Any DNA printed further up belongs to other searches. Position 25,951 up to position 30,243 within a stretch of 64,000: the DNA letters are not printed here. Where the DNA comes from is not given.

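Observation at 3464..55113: Dispersed family of 68-bp palindromic elements with a fixed 19-12-6-12-19 architecture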

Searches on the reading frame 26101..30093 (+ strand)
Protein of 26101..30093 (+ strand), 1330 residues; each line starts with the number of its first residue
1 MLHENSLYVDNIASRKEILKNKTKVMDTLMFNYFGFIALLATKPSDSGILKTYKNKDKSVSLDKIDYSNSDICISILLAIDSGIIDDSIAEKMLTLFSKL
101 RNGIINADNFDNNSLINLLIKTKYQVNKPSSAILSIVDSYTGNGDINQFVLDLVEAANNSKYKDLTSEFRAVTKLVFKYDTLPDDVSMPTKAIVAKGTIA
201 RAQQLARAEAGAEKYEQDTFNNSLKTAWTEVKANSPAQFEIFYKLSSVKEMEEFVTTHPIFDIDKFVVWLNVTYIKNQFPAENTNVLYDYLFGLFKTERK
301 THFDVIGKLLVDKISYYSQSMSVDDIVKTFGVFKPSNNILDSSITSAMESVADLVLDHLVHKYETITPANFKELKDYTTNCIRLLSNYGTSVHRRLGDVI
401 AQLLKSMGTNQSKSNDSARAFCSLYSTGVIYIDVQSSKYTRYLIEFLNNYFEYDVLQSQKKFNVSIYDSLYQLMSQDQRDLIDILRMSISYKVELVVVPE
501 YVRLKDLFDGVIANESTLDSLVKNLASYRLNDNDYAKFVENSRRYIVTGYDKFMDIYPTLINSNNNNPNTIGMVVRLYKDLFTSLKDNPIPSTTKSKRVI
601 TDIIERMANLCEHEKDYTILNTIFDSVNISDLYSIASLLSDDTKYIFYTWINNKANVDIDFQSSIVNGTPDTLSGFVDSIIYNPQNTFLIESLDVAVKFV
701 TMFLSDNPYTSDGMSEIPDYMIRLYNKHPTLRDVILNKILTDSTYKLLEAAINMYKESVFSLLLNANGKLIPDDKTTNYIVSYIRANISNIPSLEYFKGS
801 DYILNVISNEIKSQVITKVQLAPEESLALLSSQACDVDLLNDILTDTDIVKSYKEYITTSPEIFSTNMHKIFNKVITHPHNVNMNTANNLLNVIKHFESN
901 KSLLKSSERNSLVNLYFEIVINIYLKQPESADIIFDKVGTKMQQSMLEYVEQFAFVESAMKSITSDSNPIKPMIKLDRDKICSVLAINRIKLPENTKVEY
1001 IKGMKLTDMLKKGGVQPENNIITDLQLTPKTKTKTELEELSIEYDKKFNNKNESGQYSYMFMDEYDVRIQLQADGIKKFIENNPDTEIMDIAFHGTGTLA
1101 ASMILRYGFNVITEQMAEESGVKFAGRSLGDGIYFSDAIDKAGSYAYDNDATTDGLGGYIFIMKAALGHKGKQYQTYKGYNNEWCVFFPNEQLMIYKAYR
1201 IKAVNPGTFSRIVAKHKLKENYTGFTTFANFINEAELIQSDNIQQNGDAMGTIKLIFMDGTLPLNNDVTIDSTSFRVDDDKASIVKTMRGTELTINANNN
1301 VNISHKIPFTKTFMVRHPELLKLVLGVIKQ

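Call 6: search_protein_families(library=phrogs, proteins=[window:26101-30093:+])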
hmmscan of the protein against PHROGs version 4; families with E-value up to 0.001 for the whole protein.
window:26101-30093:+ (1330 aa): 1 family
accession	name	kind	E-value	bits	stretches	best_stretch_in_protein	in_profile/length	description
phrog_18612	-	unknown function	3.3e-36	125.7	2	906-1271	795-1155/1214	-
